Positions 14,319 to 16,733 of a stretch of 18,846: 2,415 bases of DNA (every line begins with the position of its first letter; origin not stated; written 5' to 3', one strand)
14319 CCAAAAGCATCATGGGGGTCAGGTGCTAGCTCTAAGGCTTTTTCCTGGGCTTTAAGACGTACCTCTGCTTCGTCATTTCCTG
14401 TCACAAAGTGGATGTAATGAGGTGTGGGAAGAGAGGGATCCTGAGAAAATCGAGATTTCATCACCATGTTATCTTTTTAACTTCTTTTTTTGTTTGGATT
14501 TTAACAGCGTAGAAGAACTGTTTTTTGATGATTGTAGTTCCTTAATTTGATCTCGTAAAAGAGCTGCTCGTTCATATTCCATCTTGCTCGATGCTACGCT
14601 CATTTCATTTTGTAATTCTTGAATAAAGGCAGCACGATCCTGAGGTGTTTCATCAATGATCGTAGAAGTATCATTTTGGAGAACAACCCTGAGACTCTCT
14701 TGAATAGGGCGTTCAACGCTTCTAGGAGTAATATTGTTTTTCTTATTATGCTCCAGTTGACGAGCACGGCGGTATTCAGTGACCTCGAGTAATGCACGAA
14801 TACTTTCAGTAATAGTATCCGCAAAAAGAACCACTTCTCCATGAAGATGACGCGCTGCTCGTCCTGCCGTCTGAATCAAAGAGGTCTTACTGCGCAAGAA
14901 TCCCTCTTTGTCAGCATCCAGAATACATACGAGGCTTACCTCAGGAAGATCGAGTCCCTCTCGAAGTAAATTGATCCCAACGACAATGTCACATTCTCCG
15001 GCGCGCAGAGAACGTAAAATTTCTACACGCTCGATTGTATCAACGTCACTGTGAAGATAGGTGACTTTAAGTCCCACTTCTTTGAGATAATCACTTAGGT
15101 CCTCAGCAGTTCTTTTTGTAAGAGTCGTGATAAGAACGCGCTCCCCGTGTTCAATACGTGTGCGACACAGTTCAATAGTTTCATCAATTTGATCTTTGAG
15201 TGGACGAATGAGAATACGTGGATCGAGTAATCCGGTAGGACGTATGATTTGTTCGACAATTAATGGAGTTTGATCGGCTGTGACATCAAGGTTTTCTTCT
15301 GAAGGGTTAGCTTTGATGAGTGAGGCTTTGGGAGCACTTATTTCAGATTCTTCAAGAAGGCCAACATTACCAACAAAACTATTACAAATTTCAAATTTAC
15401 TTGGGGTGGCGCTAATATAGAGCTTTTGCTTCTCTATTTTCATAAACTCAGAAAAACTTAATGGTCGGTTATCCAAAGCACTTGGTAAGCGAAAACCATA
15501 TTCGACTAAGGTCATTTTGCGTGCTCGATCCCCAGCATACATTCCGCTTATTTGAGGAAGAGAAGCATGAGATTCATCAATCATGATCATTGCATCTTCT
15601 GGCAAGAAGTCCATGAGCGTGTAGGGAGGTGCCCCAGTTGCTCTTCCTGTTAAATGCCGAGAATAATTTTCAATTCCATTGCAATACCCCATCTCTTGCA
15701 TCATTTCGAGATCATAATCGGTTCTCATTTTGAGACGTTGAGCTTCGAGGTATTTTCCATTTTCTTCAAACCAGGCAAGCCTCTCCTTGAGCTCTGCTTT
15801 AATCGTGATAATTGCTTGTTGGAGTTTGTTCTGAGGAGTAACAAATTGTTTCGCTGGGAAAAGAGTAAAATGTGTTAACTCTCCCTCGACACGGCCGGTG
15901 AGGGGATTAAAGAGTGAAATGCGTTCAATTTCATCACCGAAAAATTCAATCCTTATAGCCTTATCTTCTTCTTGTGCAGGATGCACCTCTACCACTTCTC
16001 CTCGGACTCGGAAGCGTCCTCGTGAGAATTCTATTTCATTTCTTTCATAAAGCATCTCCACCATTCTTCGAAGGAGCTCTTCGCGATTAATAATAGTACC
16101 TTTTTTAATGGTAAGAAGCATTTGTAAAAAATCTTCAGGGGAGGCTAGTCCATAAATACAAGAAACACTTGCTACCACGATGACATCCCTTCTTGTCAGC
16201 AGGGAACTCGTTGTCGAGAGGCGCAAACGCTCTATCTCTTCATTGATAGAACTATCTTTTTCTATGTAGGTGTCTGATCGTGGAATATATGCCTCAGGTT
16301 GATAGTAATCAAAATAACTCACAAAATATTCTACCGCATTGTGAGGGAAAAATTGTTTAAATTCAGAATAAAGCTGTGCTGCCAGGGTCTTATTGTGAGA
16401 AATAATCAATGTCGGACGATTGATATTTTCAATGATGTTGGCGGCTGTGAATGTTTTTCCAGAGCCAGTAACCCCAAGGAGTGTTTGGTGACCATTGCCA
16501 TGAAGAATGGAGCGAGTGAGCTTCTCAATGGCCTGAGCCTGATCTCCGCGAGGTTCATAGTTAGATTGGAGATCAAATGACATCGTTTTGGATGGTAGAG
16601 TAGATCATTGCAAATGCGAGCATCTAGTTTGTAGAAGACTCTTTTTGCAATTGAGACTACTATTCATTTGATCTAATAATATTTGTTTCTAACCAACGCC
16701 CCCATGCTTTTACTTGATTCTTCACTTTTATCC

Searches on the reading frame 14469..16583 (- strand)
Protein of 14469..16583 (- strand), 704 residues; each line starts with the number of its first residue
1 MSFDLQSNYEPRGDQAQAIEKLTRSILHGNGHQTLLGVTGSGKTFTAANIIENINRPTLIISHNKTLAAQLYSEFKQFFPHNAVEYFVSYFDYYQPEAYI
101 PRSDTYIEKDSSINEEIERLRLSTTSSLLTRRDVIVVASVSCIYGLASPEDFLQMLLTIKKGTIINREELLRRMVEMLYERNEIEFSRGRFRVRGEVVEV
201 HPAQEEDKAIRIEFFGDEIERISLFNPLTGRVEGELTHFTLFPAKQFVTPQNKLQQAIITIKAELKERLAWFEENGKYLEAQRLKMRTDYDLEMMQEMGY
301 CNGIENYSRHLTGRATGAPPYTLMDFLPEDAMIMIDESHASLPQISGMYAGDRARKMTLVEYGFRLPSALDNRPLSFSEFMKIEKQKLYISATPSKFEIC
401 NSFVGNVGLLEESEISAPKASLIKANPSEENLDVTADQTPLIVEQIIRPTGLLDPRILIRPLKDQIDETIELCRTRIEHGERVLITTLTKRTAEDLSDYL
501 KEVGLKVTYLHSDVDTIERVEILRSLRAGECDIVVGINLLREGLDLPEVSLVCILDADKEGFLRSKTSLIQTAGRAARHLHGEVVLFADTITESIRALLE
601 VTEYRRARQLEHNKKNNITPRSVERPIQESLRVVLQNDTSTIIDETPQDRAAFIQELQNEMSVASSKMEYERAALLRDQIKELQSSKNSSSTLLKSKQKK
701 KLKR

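Call 7: find_encoding_contigs(protein=window:14469-16583:-, flank=10000, max_places=6)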
Protein window:14469-16583:- (704 aa): no gene with exactly this product is on record in the collection.

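Call 8: find_homologous_proteins(query=window:14469-16583:-, max_evalue=1e-50)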
Query window:14469-16583:- (704 aa): 8000 proteins with E <= 1e-50 among 8000 candidates; the best 120 are listed.
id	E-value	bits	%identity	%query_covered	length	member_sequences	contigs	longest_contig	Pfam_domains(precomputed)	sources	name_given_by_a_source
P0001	0.0e+0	1449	93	98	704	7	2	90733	PF00270.36,PF02151.26,PF17757.7,PF00271.38,PF27431.1,PF04851.22,PF12344.15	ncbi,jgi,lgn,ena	jgi:excinuclease ABC subunit B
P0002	0.0e+0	1373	89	100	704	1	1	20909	PF00270.36,PF02151.26,PF17757.7,PF00271.38,PF27431.1,PF04851.22,PF12344.15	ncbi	ncbi:MAG: excinuclease ABC subunit UvrB [Chthoniobacterales bacterium]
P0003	0.0e+0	1347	86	100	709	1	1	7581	PF00270.36,PF02151.26,PF17757.7,PF00271.38,PF27431.1,PF04851.22,PF12344.15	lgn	-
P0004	0.0e+0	1329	86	99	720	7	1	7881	PF00270.36,PF02151.26,PF17757.7,PF00271.38,PF27431.1,PF04851.22,PF12344.15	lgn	-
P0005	0.0e+0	1314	86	98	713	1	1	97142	PF00270.36,PF02151.26,PF17757.7,PF00271.38,PF27431.1,PF04851.22,PF12344.15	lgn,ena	-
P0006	0.0e+0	1283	82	99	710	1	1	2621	PF00270.36,PF02151.26,PF17757.7,PF00271.38,PF27431.1,PF04851.22,PF12344.15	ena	-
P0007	0.0e+0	1276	82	100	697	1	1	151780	PF00270.36,PF02151.26,PF17757.7,PF00271.38,PF27431.1,PF04851.22,PF12344.15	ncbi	-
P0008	0.0e+0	1251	82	97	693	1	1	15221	PF00270.36,PF02151.26,PF17757.7,PF00271.38,PF27431.1,PF04851.22,PF12344.15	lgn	-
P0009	0.0e+0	1246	81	97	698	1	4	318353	PF00270.36,PF02151.26,PF17757.7,PF00271.38,PF27431.1,PF04851.22,PF12344.15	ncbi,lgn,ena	-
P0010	0.0e+0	1235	81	97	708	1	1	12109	PF00270.36,PF02151.26,PF17757.7,PF00271.38,PF27431.1,PF04851.22,PF12344.15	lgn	-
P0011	0.0e+0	1223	79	100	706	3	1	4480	PF00270.36,PF02151.26,PF17757.7,PF00271.38,PF27431.1,PF04851.22,PF12344.15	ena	-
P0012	0.0e+0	1217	78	100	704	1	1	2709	PF00270.36,PF02151.26,PF17757.7,PF00271.38,PF27431.1,PF04851.22,PF12344.15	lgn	-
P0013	0.0e+0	1216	79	100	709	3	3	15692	PF00270.36,PF02151.26,PF17757.7,PF00271.38,PF27431.1,PF04851.22,PF12344.15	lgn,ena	-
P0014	0.0e+0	1204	77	98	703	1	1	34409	PF02151.26,PF17757.7,PF00271.38,PF27431.1,PF04851.22,PF12344.15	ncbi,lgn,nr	ncbi:MAG: excinuclease ABC subunit UvrB [Chthoniobacterales bacterium]|nr:excinuclease ABC subunit U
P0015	0.0e+0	1196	77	98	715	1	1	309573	PF00270.36,PF02151.26,PF17757.7,PF00271.38,PF27431.1,PF04851.22,PF12344.15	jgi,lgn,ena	jgi:excinuclease ABC subunit B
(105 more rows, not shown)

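Call 21: find_encoding_contigs(protein=P0001, flank=10000, max_places=4)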
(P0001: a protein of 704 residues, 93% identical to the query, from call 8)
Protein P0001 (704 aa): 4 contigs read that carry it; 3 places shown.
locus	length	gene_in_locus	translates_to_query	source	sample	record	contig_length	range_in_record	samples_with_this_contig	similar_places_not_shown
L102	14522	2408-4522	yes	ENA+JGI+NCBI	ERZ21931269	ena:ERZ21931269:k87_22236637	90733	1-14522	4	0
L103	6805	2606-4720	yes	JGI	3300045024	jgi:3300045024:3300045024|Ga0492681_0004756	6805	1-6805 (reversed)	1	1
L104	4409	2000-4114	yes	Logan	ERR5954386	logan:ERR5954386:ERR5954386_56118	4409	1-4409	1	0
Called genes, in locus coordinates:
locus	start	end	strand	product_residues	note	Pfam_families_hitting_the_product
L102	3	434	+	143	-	?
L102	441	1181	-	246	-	PF02621:VitK2_biosynth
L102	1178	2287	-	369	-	PF04055:Radical_SAM, PF19288:CofH_C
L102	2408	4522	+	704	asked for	PF00270:DEAD (faint), PF04851:ResIII, PF17757:UvrB_inter, PF27431:UvrB_3rd, PF00271:Helicase_C, PF12344:UvrB, PF02151:UVR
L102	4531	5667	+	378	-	PF06144:DNA_pol3_delta (weak), PF21694:DNA_pol3_delta_C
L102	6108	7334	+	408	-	PF07690:MFS_1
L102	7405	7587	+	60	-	-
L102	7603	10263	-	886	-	PF22422:MGH1-like_GH, PF03200:Glyco_hydro_63 (faint)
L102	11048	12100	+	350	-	PF00768:Peptidase_S11, PF13354:Beta-lactamase2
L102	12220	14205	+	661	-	PF00580:UvrD-helicase, PF01443:Viral_helicase1 (faint), PF13245:AAA_19, PF13604:AAA_30 (faint), PF13361:UvrD_C, PF13538:UvrD_C_2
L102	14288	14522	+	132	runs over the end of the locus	-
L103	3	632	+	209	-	?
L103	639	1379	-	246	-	PF02621:VitK2_biosynth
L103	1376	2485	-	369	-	PF04055:Radical_SAM, PF19288:CofH_C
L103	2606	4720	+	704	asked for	PF00270:DEAD (faint), PF04851:ResIII, PF17757:UvrB_inter, PF27431:UvrB_3rd, PF00271:Helicase_C, PF12344:UvrB, PF02151:UVR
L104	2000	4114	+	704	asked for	PF00270:DEAD (faint), PF04851:ResIII, PF17757:UvrB_inter, PF27431:UvrB_3rd, PF00271:Helicase_C, PF12344:UvrB, PF02151:UVR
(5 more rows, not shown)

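Call 44: find_encoding_contigs(protein=P0002, flank=10000, max_places=1)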
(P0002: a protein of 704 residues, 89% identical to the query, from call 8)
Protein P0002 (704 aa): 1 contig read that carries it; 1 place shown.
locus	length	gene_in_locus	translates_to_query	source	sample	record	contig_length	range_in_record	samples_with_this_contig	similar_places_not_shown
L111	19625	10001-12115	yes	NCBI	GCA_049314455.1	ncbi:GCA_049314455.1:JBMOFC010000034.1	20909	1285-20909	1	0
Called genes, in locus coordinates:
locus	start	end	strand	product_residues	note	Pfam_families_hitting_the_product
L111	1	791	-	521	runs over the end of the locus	PF00270:DEAD, PF04851:ResIII, PF00271:Helicase_C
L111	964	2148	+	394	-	PF00890:FAD_binding_2, PF01134:GIDA (faint), PF01266:DAO, PF03486:HI0933_like, PF07992:Pyr_redox_2 (weak), PF12831:FAD_oxidored, PF13450:NAD_binding_8, PF22780:HI0933_like_1st, +1 more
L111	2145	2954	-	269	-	-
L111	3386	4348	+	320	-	PF20511:PMI_typeI_cat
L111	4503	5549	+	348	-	PF00005:ABC_tran, PF02463:SMC_N (faint), PF13304:AAA_21 (faint), PF09383:NIL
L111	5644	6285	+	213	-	PF00528:BPD_transp_1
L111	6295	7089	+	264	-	PF03180:Lipoprotein_9, PF12974:Phosphonate-bd (weak)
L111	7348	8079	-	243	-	PF02621:VitK2_biosynth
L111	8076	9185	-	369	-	PF04055:Radical_SAM, PF19288:CofH_C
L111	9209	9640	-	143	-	PF01850:PIN (weak)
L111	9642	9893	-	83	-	-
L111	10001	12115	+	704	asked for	PF00270:DEAD (faint), PF04851:ResIII, PF17757:UvrB_inter, PF27431:UvrB_3rd, PF00271:Helicase_C, PF12344:UvrB, PF02151:UVR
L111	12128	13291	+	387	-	PF06144:DNA_pol3_delta, PF21694:DNA_pol3_delta_C (weak)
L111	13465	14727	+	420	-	PF07690:MFS_1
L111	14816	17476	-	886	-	PF22422:MGH1-like_GH, PF03200:Glyco_hydro_63 (faint), PF22422:MGH1-like_GH (weak)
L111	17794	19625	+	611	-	PF25390:WD40_RLD, PF13540:RCC1_2 (faint), PF00415:RCC1 (weak)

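Call 45: find_encoding_contigs(protein=P0005, flank=10000, max_places=1)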
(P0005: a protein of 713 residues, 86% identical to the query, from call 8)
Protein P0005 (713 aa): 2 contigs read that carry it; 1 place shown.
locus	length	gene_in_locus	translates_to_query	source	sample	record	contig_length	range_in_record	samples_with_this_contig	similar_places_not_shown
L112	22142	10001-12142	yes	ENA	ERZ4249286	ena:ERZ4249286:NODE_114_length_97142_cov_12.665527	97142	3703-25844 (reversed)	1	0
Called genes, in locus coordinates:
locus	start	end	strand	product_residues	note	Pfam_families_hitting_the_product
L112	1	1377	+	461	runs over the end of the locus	PF14238:DUF4340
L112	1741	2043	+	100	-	PF02686:GatC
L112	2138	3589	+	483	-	PF01425:Amidase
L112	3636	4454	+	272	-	PF00535:Glycos_transf_2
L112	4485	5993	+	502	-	PF11028:TMEM260_N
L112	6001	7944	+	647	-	PF13428:TPR_14 (faint), PF14559:TPR_19 (faint)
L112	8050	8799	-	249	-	PF02621:VitK2_biosynth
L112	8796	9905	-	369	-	PF04055:Radical_SAM, PF19288:CofH_C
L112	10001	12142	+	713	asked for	PF00270:DEAD (faint), PF04851:ResIII, PF17757:UvrB_inter, PF27431:UvrB_3rd, PF00271:Helicase_C, PF12344:UvrB, PF02151:UVR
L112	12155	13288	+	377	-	PF06144:DNA_pol3_delta, PF21694:DNA_pol3_delta_C (weak)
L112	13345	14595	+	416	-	PF07690:MFS_1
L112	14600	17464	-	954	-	PF22422:MGH1-like_GH, PF03200:Glyco_hydro_63 (faint), PF22422:MGH1-like_GH (weak)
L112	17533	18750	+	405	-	PF02646:RmuC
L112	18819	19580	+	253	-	PF00497:SBP_bac_3, PF10613:Lig_chan-Glu_bd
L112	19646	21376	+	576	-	PF02446:Glyco_hydro_77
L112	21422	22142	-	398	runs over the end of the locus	-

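Call 46: find_encoding_contigs(protein=P0007, flank=10000, max_places=1)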
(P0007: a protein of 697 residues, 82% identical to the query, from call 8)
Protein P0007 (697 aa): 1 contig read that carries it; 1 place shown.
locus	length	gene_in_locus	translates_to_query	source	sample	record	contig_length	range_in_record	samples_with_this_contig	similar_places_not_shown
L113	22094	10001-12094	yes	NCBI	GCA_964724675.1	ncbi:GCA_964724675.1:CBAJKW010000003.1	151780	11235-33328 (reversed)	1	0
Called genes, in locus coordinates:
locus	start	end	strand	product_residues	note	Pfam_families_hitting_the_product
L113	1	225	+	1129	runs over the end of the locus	PF00704:Glyco_hydro_18 (weak), PF01522:Polysacc_deac_1, PF13506:Glyco_transf_21, PF00535:Glycos_transf_2, PF10111:Glyco_tranf_2_2, PF13641:Glyco_tranf_2_3, PF01644:Chitin_synth_1 (weak), PF13632:Glyco_trans_2_3, +1 more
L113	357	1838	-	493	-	PF00772:DnaB, PF03796:DnaB_C, PF13481:AAA_25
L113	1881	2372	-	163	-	PF01281:Ribosomal_L9_N, PF03948:Ribosomal_L9_C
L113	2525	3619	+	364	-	PF01264:Chorismate_synt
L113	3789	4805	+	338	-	PF01479:S4, PF00849:PseudoU_synth_2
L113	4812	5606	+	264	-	PF03167:UDG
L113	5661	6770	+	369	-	PF05222:AlaDh_PNT_N, PF07992:Pyr_redox_2 (weak), PF01262:AlaDh_PNT_C, PF00070:Pyr_redox (weak), PF01488:Shikimate_DH (weak), PF02826:2-Hacid_dh_C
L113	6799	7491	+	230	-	PF01553:Acyltransferase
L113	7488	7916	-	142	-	-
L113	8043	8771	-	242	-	PF02621:VitK2_biosynth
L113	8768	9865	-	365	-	PF04055:Radical_SAM, PF19288:CofH_C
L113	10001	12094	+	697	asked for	PF00270:DEAD (faint), PF04851:ResIII, PF17757:UvrB_inter, PF27431:UvrB_3rd, PF00271:Helicase_C, PF12344:UvrB, PF02151:UVR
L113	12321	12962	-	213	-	PF04366:Ysc84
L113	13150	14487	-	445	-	PF00270:DEAD, PF04851:ResIII, PF13245:AAA_19 (faint), PF00271:Helicase_C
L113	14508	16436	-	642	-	PF01807:Zn_ribbon_DnaG, PF08275:DNAG_N, PF01751:Toprim, PF13155:Toprim_2, PF13362:Toprim_3 (weak), PF13662:Toprim_4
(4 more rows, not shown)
